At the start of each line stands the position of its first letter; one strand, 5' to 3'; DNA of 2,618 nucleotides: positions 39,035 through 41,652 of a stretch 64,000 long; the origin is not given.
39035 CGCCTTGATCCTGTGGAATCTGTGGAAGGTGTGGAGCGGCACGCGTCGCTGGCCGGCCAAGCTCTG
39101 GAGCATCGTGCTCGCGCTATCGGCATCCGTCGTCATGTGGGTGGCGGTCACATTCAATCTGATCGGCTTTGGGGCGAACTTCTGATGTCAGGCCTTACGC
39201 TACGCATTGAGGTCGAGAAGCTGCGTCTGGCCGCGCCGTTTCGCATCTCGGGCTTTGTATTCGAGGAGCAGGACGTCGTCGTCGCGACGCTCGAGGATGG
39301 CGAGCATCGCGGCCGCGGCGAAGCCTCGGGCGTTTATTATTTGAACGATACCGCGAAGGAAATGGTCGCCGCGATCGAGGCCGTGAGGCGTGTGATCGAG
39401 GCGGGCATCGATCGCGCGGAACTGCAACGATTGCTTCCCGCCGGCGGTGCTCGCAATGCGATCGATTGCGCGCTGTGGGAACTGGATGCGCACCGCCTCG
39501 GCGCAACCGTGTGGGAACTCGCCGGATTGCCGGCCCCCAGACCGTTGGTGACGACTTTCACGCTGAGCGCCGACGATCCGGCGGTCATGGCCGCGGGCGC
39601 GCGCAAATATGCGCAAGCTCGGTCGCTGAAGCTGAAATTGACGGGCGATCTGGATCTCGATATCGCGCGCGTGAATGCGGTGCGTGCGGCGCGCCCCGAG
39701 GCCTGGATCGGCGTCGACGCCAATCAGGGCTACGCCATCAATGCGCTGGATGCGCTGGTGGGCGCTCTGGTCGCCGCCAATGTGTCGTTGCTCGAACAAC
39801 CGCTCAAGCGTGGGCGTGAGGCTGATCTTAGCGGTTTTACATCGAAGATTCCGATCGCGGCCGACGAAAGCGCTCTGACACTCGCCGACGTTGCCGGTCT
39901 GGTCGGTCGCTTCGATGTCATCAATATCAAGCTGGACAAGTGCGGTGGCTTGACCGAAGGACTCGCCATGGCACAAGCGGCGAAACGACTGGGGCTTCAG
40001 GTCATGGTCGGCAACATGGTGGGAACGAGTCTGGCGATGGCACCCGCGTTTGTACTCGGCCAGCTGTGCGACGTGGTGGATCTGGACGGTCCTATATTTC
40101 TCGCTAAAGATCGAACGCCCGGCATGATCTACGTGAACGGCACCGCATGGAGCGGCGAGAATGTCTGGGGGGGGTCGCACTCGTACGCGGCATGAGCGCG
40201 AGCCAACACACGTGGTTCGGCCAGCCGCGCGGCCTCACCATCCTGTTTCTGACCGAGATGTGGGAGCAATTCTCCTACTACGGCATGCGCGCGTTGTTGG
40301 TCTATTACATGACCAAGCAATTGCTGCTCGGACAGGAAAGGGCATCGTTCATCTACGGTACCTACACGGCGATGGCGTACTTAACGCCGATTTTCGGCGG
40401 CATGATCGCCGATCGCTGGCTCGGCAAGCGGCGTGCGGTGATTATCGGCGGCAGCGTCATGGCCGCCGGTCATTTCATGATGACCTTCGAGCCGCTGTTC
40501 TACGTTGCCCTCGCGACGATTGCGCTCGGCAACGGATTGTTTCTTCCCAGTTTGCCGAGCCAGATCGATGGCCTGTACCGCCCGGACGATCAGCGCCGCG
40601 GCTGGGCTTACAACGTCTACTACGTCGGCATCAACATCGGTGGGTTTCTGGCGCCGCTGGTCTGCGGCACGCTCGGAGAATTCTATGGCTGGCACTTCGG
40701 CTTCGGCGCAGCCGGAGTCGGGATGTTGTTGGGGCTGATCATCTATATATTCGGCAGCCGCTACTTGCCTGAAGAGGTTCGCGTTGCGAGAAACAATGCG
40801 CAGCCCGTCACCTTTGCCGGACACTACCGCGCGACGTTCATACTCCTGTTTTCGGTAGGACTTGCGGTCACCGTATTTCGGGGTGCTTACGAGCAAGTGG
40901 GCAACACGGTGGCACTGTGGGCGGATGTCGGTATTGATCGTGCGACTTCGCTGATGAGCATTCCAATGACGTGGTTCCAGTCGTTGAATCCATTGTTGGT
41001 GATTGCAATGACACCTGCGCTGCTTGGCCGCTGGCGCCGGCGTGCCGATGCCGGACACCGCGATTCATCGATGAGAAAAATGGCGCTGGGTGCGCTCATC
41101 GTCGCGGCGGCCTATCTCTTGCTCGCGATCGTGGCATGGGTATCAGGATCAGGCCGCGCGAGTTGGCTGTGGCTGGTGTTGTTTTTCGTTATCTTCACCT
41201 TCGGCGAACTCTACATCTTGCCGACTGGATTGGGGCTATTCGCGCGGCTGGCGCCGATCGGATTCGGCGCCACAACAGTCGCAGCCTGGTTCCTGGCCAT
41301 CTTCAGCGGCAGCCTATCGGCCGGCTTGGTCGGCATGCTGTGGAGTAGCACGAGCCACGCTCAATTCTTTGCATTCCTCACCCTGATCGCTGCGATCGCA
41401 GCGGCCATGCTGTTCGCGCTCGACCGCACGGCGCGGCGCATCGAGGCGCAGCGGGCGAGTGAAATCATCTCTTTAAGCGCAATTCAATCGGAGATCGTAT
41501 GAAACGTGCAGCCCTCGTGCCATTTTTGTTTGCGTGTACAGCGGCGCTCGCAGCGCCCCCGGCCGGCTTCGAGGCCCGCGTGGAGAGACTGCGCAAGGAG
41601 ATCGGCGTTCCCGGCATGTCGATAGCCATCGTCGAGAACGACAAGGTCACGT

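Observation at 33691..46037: Eight-gene operon combining DgcN/DgcA with three DD-peptidase-fold hydrolases, a POT permease, a YkvI-like permease and a TonB-dependent receptor: a putative D-Glu peptide / peptidoglycan-fragment salvage pathway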

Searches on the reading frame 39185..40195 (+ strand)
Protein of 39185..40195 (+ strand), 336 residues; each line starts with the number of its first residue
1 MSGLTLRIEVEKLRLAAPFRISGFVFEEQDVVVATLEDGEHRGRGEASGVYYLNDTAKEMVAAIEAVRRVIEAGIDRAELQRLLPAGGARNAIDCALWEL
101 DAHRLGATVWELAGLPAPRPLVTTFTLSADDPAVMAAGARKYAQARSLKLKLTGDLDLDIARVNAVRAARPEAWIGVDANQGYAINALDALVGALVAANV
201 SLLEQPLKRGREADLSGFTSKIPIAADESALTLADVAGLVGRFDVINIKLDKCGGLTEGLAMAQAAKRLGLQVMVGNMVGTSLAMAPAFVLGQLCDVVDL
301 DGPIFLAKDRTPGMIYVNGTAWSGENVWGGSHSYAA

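Call 5: search_protein_families(library=pfam, proteins=[window:39185-40195:+], max_evalue=0.001)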
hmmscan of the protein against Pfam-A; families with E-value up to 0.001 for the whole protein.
window:39185-40195:+ (336 aa): 2 families
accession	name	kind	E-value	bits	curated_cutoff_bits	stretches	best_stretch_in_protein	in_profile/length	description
PF13378.12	MR_MLE_C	-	1e-25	91.2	29.4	1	136-288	3-164/219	Enolase C-terminal domain-like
PF02746.21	MR_MLE_N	-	2.9e-07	31.1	22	1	10-114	8-117/117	Mandelate racemase / muconate lactonizing enzyme, N-terminal domain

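Call 6: search_protein_families(library=ncbifam, proteins=[window:39185-40195:+], max_evalue=0.001)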
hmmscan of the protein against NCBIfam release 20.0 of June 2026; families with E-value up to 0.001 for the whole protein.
window:39185-40195:+ (336 aa): 12 families
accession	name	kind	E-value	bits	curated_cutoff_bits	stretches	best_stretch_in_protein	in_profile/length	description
NF042940.1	racemase_DgcA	equivalog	8.7e-114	380.1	400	1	7-329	2-323/323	N-acetyl-D-Glu racemase DgcA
NF011708.0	PRK15129.1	equivalog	7.8e-71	238.7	343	1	7-320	5-318/321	L-Ala-D/L-Glu epimerase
NF041118.1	A_G_epim_Thtga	equivalog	5.5e-27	94.8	500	1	7-314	7-331/341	L-Ala-D/L-Glu epimerase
TIGR02534.1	mucon_cyclo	subfamily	3.7e-19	69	334.95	1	88-283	98-302/368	muconate/chloromuconate family cycloisomerase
TIGR01927.1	menC_gam_Gplu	equivalog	5.1e-16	58.8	130.55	1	14-287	6-274/307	o-succinylbenzoate synthase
TIGR01928.1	menC_lowGC_arch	equivalog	4e-15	55.7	200.65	1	80-293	82-298/325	o-succinylbenzoate synthase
NF002782.0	PRK02901.1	equivalog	2.2e-14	53.2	288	1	128-290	82-253/328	o-succinylbenzoate synthase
NF043002.1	HProlDhtase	equivalog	2e-13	50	500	1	89-281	101-297/366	cis-3-hydroxy-L-proline dehydratase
NF047820.1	TalGalacDh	equivalog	4e-08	32.6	500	1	89-290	107-318/371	L-talarate/galactarate dehydratase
NF040866.1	AraD_Arch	equivalog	3.6e-07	29.5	650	1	93-275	107-300/372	arabinonate dehydratase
NF010624.0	PRK14017.1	equivalog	3e-06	26.6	311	1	91-286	84-294/382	galactonate dehydratase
NF003473.0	PRK05105.1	equivalog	0.00036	19.7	236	1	123-285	114-280/331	o-succinylbenzoate synthase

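Call 34: search_solved_structures(query=window:39185-40195:+, max_evalue=1e-20)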
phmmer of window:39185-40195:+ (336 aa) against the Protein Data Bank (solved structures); distinct sequences matched with E-value up to 1e-20: 11.
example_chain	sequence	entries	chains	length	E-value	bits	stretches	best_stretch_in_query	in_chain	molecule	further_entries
4gfi_A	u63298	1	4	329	2.1e-69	237.6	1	7-324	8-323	Mandelate racemase/muconate lactonizing enzyme family protein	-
1jpd_X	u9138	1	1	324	5.4e-56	193.6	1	5-319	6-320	L-Ala-D/L-Glu Epimerase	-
3iji_A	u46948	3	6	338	5.8e-34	121.1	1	36-320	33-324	Muconate cycloisomerase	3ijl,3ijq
3u9i_A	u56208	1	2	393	3.4e-25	92.4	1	15-320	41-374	Mandelate racemase/muconate lactonizing enzyme, C-terminal domain protein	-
3jva_A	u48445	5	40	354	1.1e-24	90.6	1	7-286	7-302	Dipeptide Epimerase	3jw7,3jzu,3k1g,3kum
3s5s_A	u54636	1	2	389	8.8e-24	87.7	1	8-330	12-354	Mandelate racemase/muconate lactonizing enzyme family protein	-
3q45_A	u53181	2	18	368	1.1e-21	80.8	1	12-316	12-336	Mandelate racemase/muconate lactonizing enzyme family; possible chloromuconate cycloisomer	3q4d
1jpm_A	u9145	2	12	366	1.5e-21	80.4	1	7-321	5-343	L-Ala-D/L-Glu Epimerase | similar to chloromuconate cycloisomerase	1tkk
3ik4_A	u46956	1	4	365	3e-21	79.4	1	86-313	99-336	Mandelate racemase/muconate lactonizing protein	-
3rit_A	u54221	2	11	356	3.7e-21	79.1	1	6-314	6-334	Dipeptide epimerase | Putative chloromuconate cycloisomerase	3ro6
2zad_A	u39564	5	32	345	6.8e-21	78.2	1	6-313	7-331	Muconate cycloisomerase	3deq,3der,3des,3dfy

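Call 53: list_cluster_members(proteins=[P0002, P0271, window:39185-40195:+, window:37221-39185:+, window:41499-43070:+, window:44307-46037:+, window:40192-41502:+])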
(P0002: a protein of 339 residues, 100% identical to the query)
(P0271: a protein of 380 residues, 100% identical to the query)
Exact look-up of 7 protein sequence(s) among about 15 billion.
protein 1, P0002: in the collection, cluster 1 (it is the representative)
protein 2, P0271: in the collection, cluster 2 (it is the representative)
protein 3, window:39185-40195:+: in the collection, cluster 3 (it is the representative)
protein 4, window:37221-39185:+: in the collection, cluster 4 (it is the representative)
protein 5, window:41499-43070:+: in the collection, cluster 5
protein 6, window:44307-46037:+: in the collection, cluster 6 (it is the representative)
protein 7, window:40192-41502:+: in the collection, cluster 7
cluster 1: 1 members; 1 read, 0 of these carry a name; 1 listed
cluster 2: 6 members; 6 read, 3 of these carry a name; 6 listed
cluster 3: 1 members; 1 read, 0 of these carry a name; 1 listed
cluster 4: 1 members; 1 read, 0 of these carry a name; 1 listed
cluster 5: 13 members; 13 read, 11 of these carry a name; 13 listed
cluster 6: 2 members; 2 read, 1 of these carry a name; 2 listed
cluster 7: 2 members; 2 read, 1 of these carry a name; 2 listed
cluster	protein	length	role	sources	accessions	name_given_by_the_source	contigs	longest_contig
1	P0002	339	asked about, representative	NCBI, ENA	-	-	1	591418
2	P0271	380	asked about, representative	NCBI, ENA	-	-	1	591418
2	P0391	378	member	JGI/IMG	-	uncharacterized membrane protein YkvI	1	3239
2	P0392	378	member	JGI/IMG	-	uncharacterized membrane protein YkvI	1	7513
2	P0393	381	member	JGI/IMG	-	uncharacterized membrane protein YkvI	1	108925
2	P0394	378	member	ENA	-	-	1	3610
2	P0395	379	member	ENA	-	-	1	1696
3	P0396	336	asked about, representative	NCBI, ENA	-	-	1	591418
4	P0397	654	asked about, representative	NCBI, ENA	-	-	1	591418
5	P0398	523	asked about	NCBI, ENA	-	-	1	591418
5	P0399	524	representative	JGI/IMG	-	CubicO group peptidase (beta-lactamase class C family)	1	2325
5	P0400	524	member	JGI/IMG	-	CubicO group peptidase (beta-lactamase class C family)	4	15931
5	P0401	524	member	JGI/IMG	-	CubicO group peptidase (beta-lactamase class C family)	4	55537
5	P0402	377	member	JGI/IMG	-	CubicO group peptidase (beta-lactamase class C family)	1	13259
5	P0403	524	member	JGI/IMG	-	CubicO group peptidase (beta-lactamase class C family)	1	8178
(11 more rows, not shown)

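Call 55: search_solved_structures(query=window:39185-40195:+, max_evalue=1e-40, show_alignments=2)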
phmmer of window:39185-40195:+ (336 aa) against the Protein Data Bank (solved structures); distinct sequences matched with E-value up to 1e-40: 2.
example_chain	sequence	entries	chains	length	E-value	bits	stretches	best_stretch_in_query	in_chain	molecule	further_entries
4gfi_A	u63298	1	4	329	2.1e-69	237.6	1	7-324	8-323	Mandelate racemase/muconate lactonizing enzyme family protein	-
1jpd_X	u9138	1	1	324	5.4e-56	193.6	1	5-319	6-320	L-Ala-D/L-Glu Epimerase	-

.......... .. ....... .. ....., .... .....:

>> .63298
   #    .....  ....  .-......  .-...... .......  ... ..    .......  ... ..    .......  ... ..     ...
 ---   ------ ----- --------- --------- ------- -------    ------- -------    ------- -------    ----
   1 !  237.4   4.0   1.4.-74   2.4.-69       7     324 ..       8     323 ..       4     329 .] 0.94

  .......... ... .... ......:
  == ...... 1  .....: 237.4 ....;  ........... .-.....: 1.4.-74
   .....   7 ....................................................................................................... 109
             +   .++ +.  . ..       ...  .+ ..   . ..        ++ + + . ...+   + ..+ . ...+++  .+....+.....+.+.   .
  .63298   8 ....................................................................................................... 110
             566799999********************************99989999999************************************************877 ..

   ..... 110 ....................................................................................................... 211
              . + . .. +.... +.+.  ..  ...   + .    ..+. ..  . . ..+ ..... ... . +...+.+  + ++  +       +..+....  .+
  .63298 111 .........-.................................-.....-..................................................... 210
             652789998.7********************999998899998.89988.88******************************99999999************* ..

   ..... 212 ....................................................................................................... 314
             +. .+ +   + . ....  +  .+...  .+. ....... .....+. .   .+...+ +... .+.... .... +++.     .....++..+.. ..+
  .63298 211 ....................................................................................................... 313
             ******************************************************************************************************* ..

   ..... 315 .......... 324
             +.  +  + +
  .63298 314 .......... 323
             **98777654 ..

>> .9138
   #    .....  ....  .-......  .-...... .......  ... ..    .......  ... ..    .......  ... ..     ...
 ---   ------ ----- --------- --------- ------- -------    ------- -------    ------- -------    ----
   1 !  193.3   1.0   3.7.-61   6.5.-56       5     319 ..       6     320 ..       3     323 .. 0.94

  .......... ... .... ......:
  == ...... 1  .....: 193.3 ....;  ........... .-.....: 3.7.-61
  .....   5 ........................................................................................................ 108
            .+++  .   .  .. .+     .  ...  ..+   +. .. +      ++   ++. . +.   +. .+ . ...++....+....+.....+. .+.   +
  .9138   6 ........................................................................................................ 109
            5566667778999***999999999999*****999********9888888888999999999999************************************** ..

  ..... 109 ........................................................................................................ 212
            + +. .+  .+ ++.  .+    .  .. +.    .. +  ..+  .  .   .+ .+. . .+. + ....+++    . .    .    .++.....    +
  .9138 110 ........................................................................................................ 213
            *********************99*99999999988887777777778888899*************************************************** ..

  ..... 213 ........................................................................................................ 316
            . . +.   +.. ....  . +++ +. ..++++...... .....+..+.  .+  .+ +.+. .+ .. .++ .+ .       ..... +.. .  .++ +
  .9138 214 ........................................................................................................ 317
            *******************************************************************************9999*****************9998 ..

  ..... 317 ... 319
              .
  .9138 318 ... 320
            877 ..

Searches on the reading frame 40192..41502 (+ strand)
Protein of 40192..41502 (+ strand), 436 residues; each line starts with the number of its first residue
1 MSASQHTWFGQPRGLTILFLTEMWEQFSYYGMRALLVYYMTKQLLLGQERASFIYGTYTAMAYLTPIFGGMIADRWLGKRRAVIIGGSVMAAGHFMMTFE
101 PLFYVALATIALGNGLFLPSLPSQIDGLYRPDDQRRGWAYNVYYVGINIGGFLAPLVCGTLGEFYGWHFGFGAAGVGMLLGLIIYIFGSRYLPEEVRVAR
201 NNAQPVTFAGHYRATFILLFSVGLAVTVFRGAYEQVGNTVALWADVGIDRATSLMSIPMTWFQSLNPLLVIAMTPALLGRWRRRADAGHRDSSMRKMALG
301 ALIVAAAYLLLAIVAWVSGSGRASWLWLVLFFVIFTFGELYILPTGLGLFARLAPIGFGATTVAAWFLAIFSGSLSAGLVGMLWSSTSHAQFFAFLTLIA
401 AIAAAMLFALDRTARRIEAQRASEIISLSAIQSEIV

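Call 5: search_protein_families(library=pfam, proteins=[window:40192-41502:+], max_evalue=0.001)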
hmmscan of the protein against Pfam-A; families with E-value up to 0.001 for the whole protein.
window:40192-41502:+ (436 aa): 2 families
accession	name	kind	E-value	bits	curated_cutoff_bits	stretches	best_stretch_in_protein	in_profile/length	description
PF00854.27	PTR2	-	8.5e-42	143.9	27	2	81-195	2-128/392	POT family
PF07690.21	MFS_1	-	3.4e-18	66.1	33.4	1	26-355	9-324/347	Major Facilitator Superfamily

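Call 6: search_protein_families(library=ncbifam, proteins=[window:40192-41502:+], max_evalue=0.001)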
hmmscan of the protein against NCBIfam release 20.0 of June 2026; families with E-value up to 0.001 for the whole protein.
window:40192-41502:+ (436 aa): 6 families
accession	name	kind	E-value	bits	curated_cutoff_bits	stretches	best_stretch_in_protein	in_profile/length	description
TIGR00924.1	yjdL_sub1_fam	subfamily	3.5e-81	273.6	130.2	2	6-197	3-200/475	oligopeptide:H+ symporter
NF012006.0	PRK15462.1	subfamily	6.8e-51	173.5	623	2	10-227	6-228/493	dipeptide permease DtpD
NF007137.0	PRK09584.1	equivalog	4.9e-46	157.5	728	2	8-192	16-204/500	dipeptide/tripeptide permease DtpA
NF007575.0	PRK10207.1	equivalog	3.8e-40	138.1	856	2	8-188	9-193/489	dipeptide/tripeptide permease DtpB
TIGR00926.1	2A1704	subfamily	2.1e-25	89.3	821.6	2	15-191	5-200/671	oligopeptide:H+ symporter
TIGR00880.1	2_A_01_02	superfamily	3e-06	27.4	131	1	58-187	3-136/141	multidrug resistance protein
